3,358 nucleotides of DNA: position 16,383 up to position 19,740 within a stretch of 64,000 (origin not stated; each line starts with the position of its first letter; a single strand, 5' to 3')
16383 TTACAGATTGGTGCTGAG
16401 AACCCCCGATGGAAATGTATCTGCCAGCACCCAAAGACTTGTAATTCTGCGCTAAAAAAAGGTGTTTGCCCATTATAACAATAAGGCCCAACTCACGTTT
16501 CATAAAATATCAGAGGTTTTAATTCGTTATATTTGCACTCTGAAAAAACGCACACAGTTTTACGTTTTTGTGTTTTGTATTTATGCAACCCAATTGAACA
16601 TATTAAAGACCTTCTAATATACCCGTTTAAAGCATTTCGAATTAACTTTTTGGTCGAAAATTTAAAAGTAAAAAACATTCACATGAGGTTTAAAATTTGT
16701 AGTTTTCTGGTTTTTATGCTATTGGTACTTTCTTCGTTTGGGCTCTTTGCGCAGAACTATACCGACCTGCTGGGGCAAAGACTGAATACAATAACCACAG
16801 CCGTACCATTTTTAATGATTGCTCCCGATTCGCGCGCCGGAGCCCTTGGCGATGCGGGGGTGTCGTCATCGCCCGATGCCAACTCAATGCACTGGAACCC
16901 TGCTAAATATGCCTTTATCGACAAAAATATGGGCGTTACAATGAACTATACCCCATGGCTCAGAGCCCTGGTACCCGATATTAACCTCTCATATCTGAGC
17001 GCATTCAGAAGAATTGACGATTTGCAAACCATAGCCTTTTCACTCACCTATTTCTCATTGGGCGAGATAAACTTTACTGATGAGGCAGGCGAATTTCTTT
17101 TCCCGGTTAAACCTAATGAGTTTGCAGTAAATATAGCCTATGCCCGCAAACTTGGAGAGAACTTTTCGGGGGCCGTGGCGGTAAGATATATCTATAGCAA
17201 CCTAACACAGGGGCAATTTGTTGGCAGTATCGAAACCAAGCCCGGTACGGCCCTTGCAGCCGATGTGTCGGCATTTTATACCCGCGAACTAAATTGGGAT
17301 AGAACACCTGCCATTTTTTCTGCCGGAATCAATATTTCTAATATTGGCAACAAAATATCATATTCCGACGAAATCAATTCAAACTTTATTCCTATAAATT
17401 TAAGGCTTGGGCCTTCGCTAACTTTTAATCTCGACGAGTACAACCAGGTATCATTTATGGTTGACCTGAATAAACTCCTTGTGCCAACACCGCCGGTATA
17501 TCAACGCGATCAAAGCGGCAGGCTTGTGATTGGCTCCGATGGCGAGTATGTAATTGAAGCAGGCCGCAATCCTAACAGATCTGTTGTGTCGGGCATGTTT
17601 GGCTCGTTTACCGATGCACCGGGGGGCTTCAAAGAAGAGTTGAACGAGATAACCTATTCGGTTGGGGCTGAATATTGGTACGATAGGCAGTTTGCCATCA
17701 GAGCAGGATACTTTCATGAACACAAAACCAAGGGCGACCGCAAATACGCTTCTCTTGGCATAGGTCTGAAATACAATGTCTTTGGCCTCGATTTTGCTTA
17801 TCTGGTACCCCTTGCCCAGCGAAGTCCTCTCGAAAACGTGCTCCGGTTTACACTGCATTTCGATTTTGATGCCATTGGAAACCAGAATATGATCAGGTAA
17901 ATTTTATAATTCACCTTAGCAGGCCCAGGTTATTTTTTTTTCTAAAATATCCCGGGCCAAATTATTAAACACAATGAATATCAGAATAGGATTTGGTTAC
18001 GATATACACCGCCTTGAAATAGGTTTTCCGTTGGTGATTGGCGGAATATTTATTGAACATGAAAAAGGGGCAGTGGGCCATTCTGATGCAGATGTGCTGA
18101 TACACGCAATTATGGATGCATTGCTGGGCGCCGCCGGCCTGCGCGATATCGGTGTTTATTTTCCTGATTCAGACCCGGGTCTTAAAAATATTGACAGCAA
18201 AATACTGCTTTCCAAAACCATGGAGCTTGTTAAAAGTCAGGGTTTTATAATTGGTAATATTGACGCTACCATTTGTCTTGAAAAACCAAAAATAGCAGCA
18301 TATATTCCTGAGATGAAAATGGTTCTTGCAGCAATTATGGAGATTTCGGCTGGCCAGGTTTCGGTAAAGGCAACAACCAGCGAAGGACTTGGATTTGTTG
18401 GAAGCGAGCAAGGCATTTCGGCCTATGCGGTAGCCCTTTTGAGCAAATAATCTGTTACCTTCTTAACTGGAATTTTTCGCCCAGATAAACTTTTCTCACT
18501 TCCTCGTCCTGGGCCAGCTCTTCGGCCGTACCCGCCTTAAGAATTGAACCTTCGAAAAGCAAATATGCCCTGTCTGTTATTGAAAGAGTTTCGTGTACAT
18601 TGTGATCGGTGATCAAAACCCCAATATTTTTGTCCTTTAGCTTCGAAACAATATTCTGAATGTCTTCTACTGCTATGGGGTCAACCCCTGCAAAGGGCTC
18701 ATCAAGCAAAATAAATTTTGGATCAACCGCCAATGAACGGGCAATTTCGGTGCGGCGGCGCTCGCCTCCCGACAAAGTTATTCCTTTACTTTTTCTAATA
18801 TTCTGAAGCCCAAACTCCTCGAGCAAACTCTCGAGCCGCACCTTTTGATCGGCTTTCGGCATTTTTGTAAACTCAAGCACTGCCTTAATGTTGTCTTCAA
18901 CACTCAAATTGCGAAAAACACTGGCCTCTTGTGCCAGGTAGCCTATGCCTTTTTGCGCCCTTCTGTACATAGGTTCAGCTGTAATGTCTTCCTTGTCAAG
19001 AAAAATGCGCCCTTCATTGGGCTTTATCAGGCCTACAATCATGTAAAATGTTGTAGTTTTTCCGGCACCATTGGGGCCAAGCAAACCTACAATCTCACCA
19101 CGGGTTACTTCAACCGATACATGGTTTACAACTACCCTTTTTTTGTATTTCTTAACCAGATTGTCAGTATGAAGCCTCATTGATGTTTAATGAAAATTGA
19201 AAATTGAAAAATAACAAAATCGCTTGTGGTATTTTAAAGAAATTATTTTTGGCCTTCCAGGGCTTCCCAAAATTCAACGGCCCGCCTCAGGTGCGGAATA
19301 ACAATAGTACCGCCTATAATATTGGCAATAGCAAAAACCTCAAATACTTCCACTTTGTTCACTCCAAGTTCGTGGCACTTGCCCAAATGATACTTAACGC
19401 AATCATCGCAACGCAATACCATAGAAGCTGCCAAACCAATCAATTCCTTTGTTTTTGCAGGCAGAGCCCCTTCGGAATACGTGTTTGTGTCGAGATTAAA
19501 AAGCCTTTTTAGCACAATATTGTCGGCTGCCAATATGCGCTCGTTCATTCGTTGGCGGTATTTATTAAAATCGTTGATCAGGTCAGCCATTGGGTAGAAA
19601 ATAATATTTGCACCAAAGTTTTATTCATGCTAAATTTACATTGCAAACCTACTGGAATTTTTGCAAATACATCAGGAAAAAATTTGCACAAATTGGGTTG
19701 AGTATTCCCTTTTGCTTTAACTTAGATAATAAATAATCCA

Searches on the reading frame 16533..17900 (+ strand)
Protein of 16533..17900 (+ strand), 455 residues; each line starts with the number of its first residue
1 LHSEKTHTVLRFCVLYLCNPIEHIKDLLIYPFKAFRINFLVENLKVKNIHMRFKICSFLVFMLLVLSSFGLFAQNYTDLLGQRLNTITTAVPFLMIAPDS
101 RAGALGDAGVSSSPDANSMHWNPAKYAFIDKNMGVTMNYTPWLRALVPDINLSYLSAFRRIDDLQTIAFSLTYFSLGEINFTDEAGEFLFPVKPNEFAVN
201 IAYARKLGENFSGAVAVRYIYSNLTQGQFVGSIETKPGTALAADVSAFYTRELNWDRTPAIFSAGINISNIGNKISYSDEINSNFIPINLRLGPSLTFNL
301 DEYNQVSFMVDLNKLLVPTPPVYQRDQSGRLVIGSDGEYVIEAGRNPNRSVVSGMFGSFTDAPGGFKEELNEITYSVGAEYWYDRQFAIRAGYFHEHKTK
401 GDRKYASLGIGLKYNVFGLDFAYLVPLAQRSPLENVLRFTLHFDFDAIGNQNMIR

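Call 10: search_protein_families(library=pfam, proteins=[window:16533-17900:+])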
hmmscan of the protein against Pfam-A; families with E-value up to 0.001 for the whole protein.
window:16533-17900:+ (455 aa): 2 families
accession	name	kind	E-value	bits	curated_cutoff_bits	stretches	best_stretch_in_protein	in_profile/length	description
PF19572.5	PorV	-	1.9e-70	237.7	27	1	84-321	6-242/243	Type IX secretion system protein PorV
PF03349.22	Toluene_X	-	6.4e-05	22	29.7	0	371-412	315-367/421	Outer membrane protein transport protein (OMPP1/FadL/TodX)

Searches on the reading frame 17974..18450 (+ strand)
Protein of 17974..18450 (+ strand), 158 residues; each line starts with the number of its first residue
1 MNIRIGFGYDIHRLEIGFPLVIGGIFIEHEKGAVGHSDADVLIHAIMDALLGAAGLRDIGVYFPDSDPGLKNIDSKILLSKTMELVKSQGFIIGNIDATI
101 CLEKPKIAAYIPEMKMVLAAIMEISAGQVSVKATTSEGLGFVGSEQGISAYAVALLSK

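Call 65: search_protein_families(library=pfam, proteins=[window:17974-18450:+], max_evalue=0.00001)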
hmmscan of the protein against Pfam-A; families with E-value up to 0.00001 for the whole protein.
window:17974-18450:+ (158 aa): 1 family
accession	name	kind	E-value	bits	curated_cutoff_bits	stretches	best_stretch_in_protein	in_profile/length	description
PF02542.21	YgbB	-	3.1e-64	216.4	26.7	1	3-156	1-154/155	YgbB family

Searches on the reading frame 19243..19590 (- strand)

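Call 65: search_protein_families(library=pfam, proteins=[window:19243-19590:-], max_evalue=0.00001)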
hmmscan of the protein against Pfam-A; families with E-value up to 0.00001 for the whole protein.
window:19243-19590:- (115 aa): 1 family
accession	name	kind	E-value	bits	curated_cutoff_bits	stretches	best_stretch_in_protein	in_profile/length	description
PF02627.25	CMD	-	1.8e-17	63.5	23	1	27-106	4-83/84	Carboxymuconolactone decarboxylase family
